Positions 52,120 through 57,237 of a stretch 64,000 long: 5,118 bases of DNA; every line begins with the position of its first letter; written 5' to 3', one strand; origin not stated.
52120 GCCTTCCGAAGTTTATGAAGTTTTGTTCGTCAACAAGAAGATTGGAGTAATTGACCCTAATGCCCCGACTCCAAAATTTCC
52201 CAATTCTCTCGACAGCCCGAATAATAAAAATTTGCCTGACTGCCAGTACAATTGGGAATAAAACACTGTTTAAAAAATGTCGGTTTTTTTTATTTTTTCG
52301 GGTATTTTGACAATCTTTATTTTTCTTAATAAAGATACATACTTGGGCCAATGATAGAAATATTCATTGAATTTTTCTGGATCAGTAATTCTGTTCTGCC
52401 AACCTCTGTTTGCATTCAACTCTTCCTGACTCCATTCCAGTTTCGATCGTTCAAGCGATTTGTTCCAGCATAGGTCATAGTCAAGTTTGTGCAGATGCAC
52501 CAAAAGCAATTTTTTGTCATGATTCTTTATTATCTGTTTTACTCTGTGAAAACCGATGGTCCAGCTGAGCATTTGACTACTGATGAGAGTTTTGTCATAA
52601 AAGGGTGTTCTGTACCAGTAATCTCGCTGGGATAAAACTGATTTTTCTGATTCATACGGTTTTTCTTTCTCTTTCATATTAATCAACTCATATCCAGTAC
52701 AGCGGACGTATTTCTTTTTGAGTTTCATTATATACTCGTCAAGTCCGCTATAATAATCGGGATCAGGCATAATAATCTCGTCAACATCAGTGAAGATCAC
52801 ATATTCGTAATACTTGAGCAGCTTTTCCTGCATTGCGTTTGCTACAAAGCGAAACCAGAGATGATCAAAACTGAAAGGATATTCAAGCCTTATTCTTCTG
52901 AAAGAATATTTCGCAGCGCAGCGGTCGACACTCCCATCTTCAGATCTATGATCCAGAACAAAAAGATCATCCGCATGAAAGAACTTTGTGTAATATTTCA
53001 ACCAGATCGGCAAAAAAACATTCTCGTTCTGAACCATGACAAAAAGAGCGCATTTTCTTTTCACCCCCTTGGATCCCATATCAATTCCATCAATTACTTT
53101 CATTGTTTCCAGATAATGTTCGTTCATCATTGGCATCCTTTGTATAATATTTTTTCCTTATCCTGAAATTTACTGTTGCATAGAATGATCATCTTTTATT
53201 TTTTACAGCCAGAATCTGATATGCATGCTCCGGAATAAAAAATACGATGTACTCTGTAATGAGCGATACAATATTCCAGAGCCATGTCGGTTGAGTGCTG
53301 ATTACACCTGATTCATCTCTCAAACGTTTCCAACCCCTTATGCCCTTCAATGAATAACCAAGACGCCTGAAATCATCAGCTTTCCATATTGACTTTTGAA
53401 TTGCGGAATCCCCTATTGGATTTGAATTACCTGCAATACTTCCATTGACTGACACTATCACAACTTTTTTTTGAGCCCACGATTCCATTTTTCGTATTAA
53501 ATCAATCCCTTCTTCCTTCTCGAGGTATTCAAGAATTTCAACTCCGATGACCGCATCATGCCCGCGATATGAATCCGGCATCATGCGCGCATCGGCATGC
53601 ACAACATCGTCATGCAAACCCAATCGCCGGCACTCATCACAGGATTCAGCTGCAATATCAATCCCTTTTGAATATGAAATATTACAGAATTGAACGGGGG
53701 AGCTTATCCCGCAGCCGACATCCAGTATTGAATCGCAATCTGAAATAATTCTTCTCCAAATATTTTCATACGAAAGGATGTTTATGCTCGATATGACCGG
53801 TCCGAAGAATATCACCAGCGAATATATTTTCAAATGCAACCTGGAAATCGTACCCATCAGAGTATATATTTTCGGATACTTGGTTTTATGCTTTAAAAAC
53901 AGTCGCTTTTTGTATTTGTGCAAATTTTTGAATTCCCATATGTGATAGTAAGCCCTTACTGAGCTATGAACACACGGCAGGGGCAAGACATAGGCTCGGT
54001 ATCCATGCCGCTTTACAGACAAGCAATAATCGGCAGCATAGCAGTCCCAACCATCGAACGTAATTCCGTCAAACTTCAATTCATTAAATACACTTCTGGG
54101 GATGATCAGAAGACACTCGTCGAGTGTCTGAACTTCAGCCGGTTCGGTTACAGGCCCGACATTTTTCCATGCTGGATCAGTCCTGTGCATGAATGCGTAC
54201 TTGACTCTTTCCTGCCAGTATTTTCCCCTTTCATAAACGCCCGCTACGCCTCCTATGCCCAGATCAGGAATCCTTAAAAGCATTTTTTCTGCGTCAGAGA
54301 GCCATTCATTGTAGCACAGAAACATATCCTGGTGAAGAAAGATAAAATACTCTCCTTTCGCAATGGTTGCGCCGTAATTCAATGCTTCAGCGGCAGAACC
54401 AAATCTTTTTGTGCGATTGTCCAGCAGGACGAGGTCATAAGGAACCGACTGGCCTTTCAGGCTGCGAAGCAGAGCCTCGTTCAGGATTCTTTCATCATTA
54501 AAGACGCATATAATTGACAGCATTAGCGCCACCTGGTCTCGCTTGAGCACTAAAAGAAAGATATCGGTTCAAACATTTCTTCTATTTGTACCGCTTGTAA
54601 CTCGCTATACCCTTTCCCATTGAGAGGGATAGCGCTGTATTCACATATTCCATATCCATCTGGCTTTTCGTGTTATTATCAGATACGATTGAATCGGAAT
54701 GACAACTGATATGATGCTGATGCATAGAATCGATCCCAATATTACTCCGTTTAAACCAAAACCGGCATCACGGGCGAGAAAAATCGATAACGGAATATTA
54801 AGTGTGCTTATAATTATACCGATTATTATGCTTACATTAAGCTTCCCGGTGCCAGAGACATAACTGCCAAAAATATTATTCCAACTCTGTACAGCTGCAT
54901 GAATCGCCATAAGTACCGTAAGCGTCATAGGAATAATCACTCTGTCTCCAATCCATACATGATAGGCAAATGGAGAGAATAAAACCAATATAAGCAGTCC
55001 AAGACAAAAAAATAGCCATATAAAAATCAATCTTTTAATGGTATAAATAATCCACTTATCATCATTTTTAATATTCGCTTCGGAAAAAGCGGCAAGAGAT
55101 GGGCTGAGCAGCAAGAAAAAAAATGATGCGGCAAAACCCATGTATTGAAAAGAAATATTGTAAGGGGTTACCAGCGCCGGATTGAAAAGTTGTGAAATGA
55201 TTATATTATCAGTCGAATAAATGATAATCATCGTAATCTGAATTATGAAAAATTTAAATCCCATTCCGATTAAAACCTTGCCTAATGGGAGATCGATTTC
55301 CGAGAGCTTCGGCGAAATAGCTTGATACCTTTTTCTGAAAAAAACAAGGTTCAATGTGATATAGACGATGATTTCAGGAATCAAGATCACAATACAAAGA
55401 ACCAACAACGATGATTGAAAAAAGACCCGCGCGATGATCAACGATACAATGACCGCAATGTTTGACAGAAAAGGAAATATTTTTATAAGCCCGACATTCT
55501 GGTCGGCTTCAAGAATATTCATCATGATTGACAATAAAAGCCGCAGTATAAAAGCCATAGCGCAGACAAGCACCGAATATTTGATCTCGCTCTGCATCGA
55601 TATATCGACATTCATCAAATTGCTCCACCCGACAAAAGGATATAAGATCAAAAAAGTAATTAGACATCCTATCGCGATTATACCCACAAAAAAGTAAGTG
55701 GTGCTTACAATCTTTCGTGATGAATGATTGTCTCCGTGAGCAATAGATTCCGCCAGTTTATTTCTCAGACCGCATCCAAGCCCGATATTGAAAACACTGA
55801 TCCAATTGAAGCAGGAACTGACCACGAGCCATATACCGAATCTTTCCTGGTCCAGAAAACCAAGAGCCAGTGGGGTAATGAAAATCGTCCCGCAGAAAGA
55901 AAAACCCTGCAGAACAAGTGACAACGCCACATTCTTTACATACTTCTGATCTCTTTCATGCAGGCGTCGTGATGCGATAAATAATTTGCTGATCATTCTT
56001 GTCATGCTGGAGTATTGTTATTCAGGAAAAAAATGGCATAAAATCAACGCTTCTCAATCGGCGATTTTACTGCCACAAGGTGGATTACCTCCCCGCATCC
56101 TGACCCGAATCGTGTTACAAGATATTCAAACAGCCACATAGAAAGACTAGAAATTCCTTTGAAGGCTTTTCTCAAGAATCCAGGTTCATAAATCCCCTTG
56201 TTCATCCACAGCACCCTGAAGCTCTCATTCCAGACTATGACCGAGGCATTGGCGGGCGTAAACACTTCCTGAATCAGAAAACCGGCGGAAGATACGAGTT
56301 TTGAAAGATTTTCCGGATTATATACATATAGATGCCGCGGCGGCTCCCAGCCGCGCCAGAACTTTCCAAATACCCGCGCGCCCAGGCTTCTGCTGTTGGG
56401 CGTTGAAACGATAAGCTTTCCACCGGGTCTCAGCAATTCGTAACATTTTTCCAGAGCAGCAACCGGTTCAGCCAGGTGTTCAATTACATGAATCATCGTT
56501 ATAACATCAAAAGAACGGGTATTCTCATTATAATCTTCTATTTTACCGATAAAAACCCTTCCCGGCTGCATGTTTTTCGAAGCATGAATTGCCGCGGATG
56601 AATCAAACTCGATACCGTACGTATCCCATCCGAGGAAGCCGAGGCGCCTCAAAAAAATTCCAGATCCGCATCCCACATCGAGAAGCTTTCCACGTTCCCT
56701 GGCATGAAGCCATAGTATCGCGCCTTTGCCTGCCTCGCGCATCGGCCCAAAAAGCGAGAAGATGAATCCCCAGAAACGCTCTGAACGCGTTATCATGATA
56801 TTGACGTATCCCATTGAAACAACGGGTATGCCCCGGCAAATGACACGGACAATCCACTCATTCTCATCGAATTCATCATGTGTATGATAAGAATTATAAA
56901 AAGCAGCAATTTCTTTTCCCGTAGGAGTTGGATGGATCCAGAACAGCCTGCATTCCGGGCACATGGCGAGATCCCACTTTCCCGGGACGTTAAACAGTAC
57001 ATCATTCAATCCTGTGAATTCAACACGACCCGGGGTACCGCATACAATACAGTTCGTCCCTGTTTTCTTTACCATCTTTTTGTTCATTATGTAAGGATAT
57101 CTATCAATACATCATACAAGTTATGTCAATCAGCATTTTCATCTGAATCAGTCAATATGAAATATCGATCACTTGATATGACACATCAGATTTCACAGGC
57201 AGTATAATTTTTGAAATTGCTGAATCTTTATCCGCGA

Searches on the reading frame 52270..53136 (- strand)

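Call 38: search_protein_families(library=pfam, proteins=[window:52270-53136:-], max_evalue=0.001)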
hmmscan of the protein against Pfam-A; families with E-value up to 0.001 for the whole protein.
window:52270-53136:- (288 aa): 2 families
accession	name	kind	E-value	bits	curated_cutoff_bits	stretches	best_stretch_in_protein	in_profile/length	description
PF13704.12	Glyco_tranf_2_4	-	4.9e-10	40.2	27.5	1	36-126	1-88/98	Glycosyl transferase family 2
PF01697.33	Glyco_transf_92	-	0.00031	20.8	23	1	108-205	97-195/249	Glycosyltransferase family 92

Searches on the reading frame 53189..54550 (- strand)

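Call 38: search_protein_families(library=pfam, proteins=[window:53189-54550:-], max_evalue=0.001)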
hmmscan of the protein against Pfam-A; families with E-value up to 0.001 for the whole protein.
window:53189-54550:- (453 aa): 3 families
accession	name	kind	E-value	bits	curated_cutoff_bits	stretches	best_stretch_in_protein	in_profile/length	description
PF13712.12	Glyco_tranf_2_5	-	1.3e-17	64.6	27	1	13-215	2-201/210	Glycosyltransferase like family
PF13649.12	Methyltransf_25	-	0.00043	21.3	27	1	275-357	1-91/97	Methyltransferase domain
PF00535.33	Glycos_transf_2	-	0.00054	20.4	23.3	0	46-116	60-128/168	Glycosyl transferase family 2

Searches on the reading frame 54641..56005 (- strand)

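Call 38: search_protein_families(library=pfam, proteins=[window:54641-56005:-], max_evalue=0.001)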
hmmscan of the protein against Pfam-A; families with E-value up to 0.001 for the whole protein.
window:54641-56005:- (454 aa): 1 family
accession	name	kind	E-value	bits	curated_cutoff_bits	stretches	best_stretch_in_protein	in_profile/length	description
PF03023.19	MurJ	-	7.9e-05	21.9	27.4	1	95-339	51-297/451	Lipid II flippase MurJ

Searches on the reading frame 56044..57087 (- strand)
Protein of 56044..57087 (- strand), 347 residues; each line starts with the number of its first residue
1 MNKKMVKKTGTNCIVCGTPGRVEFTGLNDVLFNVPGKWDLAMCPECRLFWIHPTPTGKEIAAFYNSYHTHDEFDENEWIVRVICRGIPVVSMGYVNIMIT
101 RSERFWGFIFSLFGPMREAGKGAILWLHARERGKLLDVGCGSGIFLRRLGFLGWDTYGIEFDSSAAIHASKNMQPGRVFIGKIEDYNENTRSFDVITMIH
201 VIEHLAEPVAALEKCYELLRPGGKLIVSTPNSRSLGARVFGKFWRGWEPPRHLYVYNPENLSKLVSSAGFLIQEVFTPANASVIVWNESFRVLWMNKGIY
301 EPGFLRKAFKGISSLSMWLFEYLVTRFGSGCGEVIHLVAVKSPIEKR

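Call 38: search_protein_families(library=pfam, proteins=[window:56044-57087:-], max_evalue=0.001)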
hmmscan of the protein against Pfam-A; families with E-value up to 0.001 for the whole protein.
window:56044-57087:- (347 aa): 8 families
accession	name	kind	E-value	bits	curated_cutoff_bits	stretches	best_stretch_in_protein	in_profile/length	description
PF13489.12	Methyltransf_23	-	1.9e-26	93.2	27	1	129-273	20-162/164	Methyltransferase domain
PF08242.18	Methyltransf_12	-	5e-17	62.9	30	1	136-225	1-98/98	Methyltransferase domain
PF08241.18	Methyltransf_11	-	1e-16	61.7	21.2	1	136-227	1-95/95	Methyltransferase domain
PF13649.12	Methyltransf_25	-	6.1e-13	49.7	27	1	136-223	2-97/97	Methyltransferase domain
PF13847.12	Methyltransf_31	-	9.2e-10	38.8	27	1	133-231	5-113/145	Methyltransferase domain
PF07021.18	MetW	-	2.1e-06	28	21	1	131-231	13-111/193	Methionine biosynthesis protein MetW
PF08003.17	Methyltransf_9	-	0.00026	20.5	23.8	1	134-229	118-219/315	Protein of unknown function (DUF1698)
PF06325.19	PrmA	-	0.00074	19.5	22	0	130-228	160-259/296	Ribosomal protein L11 methyltransferase (PrmA)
